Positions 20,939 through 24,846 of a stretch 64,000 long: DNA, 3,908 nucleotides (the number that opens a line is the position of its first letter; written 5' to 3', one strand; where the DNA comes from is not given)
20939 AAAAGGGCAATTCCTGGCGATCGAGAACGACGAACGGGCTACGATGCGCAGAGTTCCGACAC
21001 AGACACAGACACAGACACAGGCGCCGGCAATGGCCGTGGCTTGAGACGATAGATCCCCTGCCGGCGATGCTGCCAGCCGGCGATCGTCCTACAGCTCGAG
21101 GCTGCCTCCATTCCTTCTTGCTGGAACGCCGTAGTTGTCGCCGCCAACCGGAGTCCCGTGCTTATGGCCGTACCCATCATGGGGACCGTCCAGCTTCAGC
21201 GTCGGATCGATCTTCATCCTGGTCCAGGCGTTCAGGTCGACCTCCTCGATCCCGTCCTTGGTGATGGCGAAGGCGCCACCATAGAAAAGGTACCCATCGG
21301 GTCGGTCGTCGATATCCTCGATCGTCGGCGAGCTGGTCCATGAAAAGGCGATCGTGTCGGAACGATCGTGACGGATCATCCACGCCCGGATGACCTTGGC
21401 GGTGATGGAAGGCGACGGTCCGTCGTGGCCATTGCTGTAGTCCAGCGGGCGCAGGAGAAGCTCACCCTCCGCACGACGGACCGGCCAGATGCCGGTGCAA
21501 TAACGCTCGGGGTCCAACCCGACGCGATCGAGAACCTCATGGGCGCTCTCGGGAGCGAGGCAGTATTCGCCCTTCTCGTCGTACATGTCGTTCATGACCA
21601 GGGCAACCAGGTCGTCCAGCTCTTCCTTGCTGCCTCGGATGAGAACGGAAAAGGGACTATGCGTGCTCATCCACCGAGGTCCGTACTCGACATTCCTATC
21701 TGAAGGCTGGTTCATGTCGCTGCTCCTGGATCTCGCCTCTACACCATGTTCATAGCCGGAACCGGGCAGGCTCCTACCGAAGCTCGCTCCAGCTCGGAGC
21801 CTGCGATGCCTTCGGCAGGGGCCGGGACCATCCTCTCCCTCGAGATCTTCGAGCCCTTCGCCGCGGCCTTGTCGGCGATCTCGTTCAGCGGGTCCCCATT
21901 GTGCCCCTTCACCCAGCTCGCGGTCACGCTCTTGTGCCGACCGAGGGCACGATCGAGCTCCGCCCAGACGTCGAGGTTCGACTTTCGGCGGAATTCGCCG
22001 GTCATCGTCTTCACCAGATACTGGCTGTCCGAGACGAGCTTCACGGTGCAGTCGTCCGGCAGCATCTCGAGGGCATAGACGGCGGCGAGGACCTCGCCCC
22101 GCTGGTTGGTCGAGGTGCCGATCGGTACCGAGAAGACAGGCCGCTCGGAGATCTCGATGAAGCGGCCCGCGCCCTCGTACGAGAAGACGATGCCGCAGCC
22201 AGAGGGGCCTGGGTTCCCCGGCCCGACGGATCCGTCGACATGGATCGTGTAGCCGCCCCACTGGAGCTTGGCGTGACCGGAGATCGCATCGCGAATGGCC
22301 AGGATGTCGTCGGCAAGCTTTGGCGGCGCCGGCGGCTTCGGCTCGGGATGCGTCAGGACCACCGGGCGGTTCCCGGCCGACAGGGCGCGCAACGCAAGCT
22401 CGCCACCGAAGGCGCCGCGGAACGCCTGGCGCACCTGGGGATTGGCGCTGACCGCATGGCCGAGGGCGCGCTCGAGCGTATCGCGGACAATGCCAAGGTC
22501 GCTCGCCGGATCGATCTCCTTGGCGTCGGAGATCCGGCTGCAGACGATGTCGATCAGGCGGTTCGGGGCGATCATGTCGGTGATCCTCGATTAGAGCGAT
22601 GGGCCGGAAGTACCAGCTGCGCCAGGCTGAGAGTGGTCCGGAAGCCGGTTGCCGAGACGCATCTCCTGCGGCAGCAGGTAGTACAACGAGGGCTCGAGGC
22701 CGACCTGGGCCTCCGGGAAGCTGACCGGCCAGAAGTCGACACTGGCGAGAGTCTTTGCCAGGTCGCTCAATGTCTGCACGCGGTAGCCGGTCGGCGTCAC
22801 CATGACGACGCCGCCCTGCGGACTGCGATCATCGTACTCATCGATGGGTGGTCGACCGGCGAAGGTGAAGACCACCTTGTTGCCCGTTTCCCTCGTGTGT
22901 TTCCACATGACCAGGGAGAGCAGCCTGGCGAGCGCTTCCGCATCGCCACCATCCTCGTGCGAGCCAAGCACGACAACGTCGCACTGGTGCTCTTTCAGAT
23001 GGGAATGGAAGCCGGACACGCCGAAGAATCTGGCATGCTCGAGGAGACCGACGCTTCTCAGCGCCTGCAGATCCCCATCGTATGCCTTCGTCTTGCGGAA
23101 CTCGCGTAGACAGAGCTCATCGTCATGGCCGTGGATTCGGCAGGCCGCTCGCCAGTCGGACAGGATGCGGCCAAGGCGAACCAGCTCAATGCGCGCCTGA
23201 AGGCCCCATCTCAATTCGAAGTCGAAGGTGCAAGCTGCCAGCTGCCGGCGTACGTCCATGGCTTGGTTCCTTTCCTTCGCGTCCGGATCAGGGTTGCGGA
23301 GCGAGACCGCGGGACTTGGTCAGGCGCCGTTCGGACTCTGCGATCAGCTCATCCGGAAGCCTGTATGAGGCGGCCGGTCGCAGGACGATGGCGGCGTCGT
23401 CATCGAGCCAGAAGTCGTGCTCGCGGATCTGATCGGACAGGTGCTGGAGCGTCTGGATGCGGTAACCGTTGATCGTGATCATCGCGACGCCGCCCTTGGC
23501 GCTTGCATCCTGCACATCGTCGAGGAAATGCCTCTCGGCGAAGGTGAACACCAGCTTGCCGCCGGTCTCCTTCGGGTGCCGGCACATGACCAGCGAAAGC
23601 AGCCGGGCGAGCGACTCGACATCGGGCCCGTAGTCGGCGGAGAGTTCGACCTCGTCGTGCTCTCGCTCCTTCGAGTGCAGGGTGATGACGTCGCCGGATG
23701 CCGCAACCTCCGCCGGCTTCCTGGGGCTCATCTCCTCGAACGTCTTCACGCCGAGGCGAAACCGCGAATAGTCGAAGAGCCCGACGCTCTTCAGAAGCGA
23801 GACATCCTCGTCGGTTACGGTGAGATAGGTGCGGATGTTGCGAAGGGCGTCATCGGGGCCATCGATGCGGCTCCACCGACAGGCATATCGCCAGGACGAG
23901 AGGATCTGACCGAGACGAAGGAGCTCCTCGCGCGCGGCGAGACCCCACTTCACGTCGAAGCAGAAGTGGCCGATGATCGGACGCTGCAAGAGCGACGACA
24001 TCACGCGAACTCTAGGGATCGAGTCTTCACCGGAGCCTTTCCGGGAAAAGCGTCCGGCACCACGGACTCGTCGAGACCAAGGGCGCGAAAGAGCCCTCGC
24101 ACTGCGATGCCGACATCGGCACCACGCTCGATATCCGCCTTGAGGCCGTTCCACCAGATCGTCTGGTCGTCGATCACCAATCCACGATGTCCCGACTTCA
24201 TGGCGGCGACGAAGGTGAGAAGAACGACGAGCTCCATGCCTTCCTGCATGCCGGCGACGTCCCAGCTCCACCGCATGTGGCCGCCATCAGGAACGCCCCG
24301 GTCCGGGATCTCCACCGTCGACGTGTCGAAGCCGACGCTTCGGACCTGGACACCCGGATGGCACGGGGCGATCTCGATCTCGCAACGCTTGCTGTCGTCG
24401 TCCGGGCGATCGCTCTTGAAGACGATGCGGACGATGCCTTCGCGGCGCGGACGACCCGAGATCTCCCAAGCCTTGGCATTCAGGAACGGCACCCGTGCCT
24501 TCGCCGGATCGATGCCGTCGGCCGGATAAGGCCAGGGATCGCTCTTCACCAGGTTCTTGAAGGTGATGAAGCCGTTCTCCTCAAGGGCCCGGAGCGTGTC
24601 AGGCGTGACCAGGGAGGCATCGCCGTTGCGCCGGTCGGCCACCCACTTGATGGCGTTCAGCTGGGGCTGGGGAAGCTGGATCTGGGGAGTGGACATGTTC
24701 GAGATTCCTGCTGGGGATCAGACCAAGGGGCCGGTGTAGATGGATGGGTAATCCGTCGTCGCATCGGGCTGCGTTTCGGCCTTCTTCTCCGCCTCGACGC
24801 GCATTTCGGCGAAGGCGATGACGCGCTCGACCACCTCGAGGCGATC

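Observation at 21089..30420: DnaE-family polymerase with C-terminal extension heads an eight-gene operon that includes an RNase HI fusion and paralog pairs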

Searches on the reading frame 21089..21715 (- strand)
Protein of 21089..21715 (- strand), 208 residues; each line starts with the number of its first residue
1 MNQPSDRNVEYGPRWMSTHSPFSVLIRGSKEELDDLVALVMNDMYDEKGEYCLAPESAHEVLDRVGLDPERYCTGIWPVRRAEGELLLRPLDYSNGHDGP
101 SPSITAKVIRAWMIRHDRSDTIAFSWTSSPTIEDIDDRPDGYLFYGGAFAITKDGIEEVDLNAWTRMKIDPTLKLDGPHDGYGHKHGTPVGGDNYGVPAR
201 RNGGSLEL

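Call 4: search_protein_families(library=pfam, proteins=[window:21089-21715:-], max_evalue=0.01)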
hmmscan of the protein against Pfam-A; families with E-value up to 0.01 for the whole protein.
window:21089-21715:- (208 aa): 0 families

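Call 8: search_protein_families(library=phrogs, proteins=[window:21089-21715:-], max_evalue=0.01)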
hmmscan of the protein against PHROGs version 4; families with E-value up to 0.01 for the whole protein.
window:21089-21715:- (208 aa): 0 families

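Call 17: search_protein_families(library=ncbifam, proteins=[window:21089-21715:-], max_evalue=0.01)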
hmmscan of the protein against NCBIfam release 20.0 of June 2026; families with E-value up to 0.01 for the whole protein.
window:21089-21715:- (208 aa): 0 families

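Call 74: search_solved_structures(query=window:21089-21715:-, max_evalue=1)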
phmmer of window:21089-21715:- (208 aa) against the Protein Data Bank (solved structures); distinct sequences matched with E-value up to 1: 2.
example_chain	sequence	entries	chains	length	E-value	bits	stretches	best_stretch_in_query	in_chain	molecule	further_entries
3u04_A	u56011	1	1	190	0.81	12.3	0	126-159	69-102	Peptide deformylase 1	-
3oca_A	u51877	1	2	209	0.94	12.1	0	126-159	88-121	Peptide deformylase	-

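Call 100: search_protein_families(library=pfam, proteins=[window:21089-21715:-], max_evalue=10)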
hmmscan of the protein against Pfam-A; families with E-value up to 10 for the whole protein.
window:21089-21715:- (208 aa): 0 families

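Call 116: search_protein_families(library=padloc, proteins=[window:21089-21715:-], max_evalue=0.01)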
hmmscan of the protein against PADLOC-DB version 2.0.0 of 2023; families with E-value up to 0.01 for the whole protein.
window:21089-21715:- (208 aa): 0 families

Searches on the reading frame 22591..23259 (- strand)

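Call 4: search_protein_families(library=pfam, proteins=[window:22591-23259:-], max_evalue=0.01)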
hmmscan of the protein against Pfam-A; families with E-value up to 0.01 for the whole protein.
window:22591-23259:- (222 aa): 0 families

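Call 8: search_protein_families(library=phrogs, proteins=[window:22591-23259:-], max_evalue=0.01)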
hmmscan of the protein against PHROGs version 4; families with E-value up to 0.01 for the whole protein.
window:22591-23259:- (222 aa): 0 families

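Call 17: search_protein_families(library=ncbifam, proteins=[window:22591-23259:-], max_evalue=0.01)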
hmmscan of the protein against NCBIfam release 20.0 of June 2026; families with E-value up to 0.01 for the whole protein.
window:22591-23259:- (222 aa): 0 families

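Call 100: search_protein_families(library=pfam, proteins=[window:22591-23259:-], max_evalue=10)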
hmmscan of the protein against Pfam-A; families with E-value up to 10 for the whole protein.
window:22591-23259:- (222 aa): 1 family
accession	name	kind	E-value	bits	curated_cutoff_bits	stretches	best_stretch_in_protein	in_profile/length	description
PF03853.21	YjeF_N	-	0.27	11.6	24.9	1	91-115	25-49/169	YjeF-related protein N-terminus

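Call 116: search_protein_families(library=padloc, proteins=[window:22591-23259:-], max_evalue=0.01)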
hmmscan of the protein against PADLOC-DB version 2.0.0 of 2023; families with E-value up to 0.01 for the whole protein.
window:22591-23259:- (222 aa): 0 families

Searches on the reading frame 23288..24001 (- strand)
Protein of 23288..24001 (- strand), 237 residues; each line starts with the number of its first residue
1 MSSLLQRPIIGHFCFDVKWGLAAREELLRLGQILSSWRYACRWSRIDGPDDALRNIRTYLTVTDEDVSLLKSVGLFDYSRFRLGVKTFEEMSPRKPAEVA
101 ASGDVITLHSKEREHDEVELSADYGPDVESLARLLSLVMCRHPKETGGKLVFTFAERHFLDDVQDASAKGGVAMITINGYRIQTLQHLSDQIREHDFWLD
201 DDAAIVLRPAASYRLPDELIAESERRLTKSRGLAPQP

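Call 4: search_protein_families(library=pfam, proteins=[window:23288-24001:-], max_evalue=0.01)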
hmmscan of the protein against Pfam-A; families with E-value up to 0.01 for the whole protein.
window:23288-24001:- (237 aa): 0 families

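Call 8: search_protein_families(library=phrogs, proteins=[window:23288-24001:-], max_evalue=0.01)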
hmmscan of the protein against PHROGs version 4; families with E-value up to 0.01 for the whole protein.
window:23288-24001:- (237 aa): 0 families

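Call 17: search_protein_families(library=ncbifam, proteins=[window:23288-24001:-], max_evalue=0.01)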
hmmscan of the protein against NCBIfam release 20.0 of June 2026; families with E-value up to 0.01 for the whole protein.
window:23288-24001:- (237 aa): 0 families

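Call 33: find_related_loci(query=A1, collection=genome_contigs, flank=10000)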
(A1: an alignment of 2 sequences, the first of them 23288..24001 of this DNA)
Query A1 (237 aa) in genome_contigs; peptide patterns used: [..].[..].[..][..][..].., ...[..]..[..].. (x = any residue, [..] = any of these).
15 stretches matched a pattern, but none encodes a relative of the query by tblastn (E <= 1e-3).

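Call 34: find_related_loci(query=A1, collection=viral_contigs, flank=10000)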
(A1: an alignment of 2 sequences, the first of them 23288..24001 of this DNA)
Query A1 (237 aa) in viral_contigs; peptide patterns used: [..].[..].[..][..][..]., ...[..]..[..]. (x = any residue, [..] = any of these).
22 stretches matched a pattern, but none encodes a relative of the query by tblastn (E <= 1e-3).

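Call 45: search_protein_representatives(alignment_id=A1)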
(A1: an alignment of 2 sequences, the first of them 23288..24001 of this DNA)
Query: 2 sequences, 250 profile positions. Proteins with E-value up to 0.001 (for the whole library): 3; up to 1e-10: 3; up to 1e-30: 2. The best 3 are listed.
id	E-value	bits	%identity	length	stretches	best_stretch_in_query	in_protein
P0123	2.6e-135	465.8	-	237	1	1-248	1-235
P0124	5.6e-121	418.8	-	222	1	1-250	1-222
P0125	2.2e-12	63.1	-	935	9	28-52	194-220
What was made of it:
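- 23288..24001 (-): g5, 237 aa, ORFan, paralog of g6; start overlaps the g4 stop by 1 nt. A profile search of 1.84 billion representatives finds only g5 and g6 themselves, plus one repetitive 935-aa protein matched only over profile positions 28-52, read as spurious (call 45).
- Tried and rejected: Searching 1.84 billion representatives found only g5 and g6 themselves and one spurious repeat protein (call 45).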

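Call 80: predict_structure(alignment_id=A1)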
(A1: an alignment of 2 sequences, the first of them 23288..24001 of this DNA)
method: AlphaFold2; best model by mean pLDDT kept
length: 237 residues; sequences in the alignment: 2
mean_pLDDT: 64.7   pTM: 0.67
mean pLDDT of the five models: 64.7, 57.1, 53.3, 46.5, 41.6
residues with pLDDT >= 90: 24; 70-90: 100; 50-70: 32; < 50: 81
segments of 3 or more residues with pLDDT < 50: 1-14, 78-126, 157-167, 233-237
pLDDT, mean of each block of 10 residues (from residue 1): 29 55 83 78 67 83 89 71 36 30 29 37 56 89 85 58 50 87 82 64 67 91 84 49
secondary structure, 60 per line:
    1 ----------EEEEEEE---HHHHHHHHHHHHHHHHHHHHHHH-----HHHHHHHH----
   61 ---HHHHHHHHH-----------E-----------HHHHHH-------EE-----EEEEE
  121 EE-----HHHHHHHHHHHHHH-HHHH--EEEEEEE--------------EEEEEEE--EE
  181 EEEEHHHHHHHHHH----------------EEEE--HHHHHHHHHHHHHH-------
elements in order: E11-17 H21-43 H49-56 H64-72 H96-101 E116-122 H128-141 H143-146 E149-155 E170-176 E179-184 H185-194 E211-214 H217-230

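Call 83: fold_search(model_id=the predicted structure, library=pdb)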
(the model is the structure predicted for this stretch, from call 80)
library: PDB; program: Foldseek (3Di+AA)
matches with E <= 10: 192; with E <= 0.001: 0
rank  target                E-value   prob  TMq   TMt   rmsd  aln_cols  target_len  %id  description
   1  3g9w_B                2.9e-01  0.10  0.12  0.13  15.1       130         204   12  Crystal Structure of Talin2 F2-F3 in Complex with the Integrin Beta1D Cytoplasmic Tail (released 2009-10-20)
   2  6e2q_B                4.9e-01  0.02  0.11  0.07  21.1       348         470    9  Structure of human JAK2 FERM/SH2 in complex with Erythropoietin Receptor (released 2018-08-08)
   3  3g9w_A                5.2e-01  0.08  0.12  0.13  15.0       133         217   13  Crystal Structure of Talin2 F2-F3 in Complex with the Integrin Beta1D Cytoplasmic Tail (released 2009-10-20)
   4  8fso                  5.5e-01  0.07  0.15  0.10  14.2       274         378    6  Crystal structure of integrin beta-6 tail bound to the FERM-folded talin head domain (released 2024-10-16)
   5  5g2u                  5.8e-01  0.06  0.17  0.10  19.4       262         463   12  Structure of BT1596,a 2-O GAG sulfatase (released 2017-05-24)
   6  3v8h_A                5.8e-01  0.05  0.14  0.12  18.1       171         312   14  Crystal structure of Thymidylate Synthase from Burkholderia thailandensis (released 2012-01-25)
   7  8j07_k3               6.5e-01  0.14  0.14  0.08  14.4        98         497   13  96nm repeat of human respiratory doublet microtubule and associated axonemal complexes (released 2023-07-26)
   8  5g2t_C                1.0e+00  0.08  0.14  0.09  13.9       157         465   10  BT1596 in complex with its substrate 4,5 unsaturated uronic acid alpha 1,4 D-Glucosamine-2-N, 6-O-disulfate (released 2017-05-24)
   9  5g2t_A                1.1e+00  0.04  0.17  0.10  21.3       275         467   11  BT1596 in complex with its substrate 4,5 unsaturated uronic acid alpha 1,4 D-Glucosamine-2-N, 6-O-disulfate (released 2017-05-24)
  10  9c1t                  1.2e+00  0.08  0.15  0.10  16.3       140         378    9  Crystal structure of integrin beta-3 tail bound to the FERM-folded talin head domain with a D397R mutation (released 2025-04-23)
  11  6e2q_A                1.2e+00  0.02  0.12  0.07  20.6       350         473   10  Structure of human JAK2 FERM/SH2 in complex with Erythropoietin Receptor (released 2018-08-08)
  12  5g2t_B                1.2e+00  0.06  0.14  0.08  18.1       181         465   11  BT1596 in complex with its substrate 4,5 unsaturated uronic acid alpha 1,4 D-Glucosamine-2-N, 6-O-disulfate (released 2017-05-24)
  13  7dpi_D                1.2e+00  0.02  0.15  0.09  30.1       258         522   10  Plasmodium falciparum cytoplasmic Phenylalanyl-tRNA synthetase in complex with BRD7929 (released 2022-03-23)
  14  3b5q_A                1.3e+00  0.06  0.15  0.08  17.2       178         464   11  Crystal structure of a putative sulfatase (NP_810509.1) from Bacteroides thetaiotaomicron VPI-5482 at 2.40 A resolutio (released 2007-11-13)
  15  5xq1_B                1.4e+00  0.04  0.14  0.09  20.2       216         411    9  Structural basis of kindlin-mediated integrin recognition and activation (released 2017-07-26)
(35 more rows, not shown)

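Call 98: fold_search(model_id=the predicted structure, library=viral)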
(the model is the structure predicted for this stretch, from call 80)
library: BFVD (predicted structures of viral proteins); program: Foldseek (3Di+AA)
matches with E <= 10: 359; with E <= 0.001: 0
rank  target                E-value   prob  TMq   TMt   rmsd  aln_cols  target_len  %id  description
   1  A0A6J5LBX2            6.7e-03  0.99  0.37  0.45  12.1       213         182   10  Uncharacterized protein [uncultured Caudovirales phage]
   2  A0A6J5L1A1            1.9e-02  0.54  0.28  0.26  30.0       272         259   11  YubB ferredoxin-like domain-containing protein [uncultured Caudovirales phage]
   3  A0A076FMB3            3.0e-01  0.23  0.17  0.15   6.6        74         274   12  YubB ferredoxin-like domain-containing protein [Aureococcus anophagefferens virus]
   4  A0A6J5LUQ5            3.2e-01  0.47  0.16  0.34  13.8        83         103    8  Uncharacterized protein [uncultured Caudovirales phage]
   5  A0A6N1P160            4.1e-01  0.09  0.15  0.08  17.7       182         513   13  Putative orfan [Tupanvirus soda lake]
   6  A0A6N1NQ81            4.3e-01  0.14  0.28  0.34  18.1       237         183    9  Putative ORFan [Tupanvirus deep ocean]
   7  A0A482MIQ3            4.3e-01  0.12  0.18  0.13  13.9       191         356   11  Uncharacterized protein [Nodularia phage vB_NspS-kac65v161]
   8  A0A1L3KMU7            4.6e-01  0.04  0.14  0.15  20.7       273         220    9  (no name in the UniProt tables at hand)
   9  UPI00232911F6         6.1e-01  0.08  0.17  0.22  15.0       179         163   11  (no name look-up for this kind of identifier)
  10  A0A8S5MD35            6.8e-01  0.13  0.14  0.14  16.3       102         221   13  Uncharacterized protein [Podoviridae sp. ct7Kl21]
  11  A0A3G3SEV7            8.6e-01  0.06  0.13  0.14  21.0       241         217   10  Matrix protein [Yerba mate chlorosis-associated virus]
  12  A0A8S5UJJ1            8.6e-01  0.03  0.13  0.12  18.4       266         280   10  Uncharacterized protein [Siphoviridae sp. ctvph17]
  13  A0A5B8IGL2            1.0e+00  0.13  0.27  0.34  14.9       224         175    7  YubB ferredoxin-like domain-containing protein [Mimiviridae sp. ChoanoV1]
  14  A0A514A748            1.0e+00  0.11  0.11  0.25  15.8        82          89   10  (no name in the UniProt tables at hand)
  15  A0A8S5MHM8            1.0e+00  0.10  0.13  0.25  14.2        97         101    7  Uncharacterized protein [Siphoviridae sp. ctvyM23]
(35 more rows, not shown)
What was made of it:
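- On YubB / DUF1281 ferredoxin-like proteins: The g5 AF2 model (pLDDT 64.7) gives BFVD hits at E 0.007-0.02 with TM 0.28-0.45, including several YubB-like proteins (call 98).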

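Call 100: search_protein_families(library=pfam, proteins=[window:23288-24001:-], max_evalue=10)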
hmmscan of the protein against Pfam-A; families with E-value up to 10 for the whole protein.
window:23288-24001:- (237 aa): 0 families

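Call 116: search_protein_families(library=padloc, proteins=[window:23288-24001:-], max_evalue=0.01)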
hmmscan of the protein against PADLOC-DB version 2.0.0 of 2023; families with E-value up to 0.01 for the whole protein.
window:23288-24001:- (237 aa): 0 families

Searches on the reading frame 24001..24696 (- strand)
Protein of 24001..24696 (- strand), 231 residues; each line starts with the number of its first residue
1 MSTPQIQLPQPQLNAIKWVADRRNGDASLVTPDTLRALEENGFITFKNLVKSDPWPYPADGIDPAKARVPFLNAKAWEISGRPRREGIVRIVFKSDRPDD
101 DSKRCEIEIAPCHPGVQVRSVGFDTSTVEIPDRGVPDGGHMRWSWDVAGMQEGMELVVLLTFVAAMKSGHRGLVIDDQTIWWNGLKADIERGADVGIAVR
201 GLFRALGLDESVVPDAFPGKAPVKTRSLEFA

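Call 4: search_protein_families(library=pfam, proteins=[window:24001-24696:-], max_evalue=0.01)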
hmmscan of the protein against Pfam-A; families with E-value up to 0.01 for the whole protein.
window:24001-24696:- (231 aa): 0 families

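Call 8: search_protein_families(library=phrogs, proteins=[window:24001-24696:-], max_evalue=0.01)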
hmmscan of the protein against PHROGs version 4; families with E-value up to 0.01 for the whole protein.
window:24001-24696:- (231 aa): 0 families

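Call 17: search_protein_families(library=ncbifam, proteins=[window:24001-24696:-], max_evalue=0.01)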
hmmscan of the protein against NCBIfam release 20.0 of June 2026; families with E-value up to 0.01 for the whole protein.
window:24001-24696:- (231 aa): 0 families

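Call 72: search_solved_structures(query=window:24001-24696:-, max_evalue=1)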
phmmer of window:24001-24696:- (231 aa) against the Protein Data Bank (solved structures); distinct sequences matched with E-value up to 1: 1.
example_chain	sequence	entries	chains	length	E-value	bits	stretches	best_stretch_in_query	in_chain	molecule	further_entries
5znm_A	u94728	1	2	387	0.34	13.5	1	79-157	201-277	Colicin-D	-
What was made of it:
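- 24001..24696 (-): g4, 231 aa, ORFan; duplicated in the sister element. No family or PDB sequence hit (calls 4, 72).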

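Call 100: search_protein_families(library=pfam, proteins=[window:24001-24696:-], max_evalue=10)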
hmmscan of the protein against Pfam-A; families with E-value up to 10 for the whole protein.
window:24001-24696:- (231 aa): 0 families

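Call 116: search_protein_families(library=padloc, proteins=[window:24001-24696:-], max_evalue=0.01)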
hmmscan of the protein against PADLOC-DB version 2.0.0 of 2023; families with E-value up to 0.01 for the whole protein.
window:24001-24696:- (231 aa): 0 families
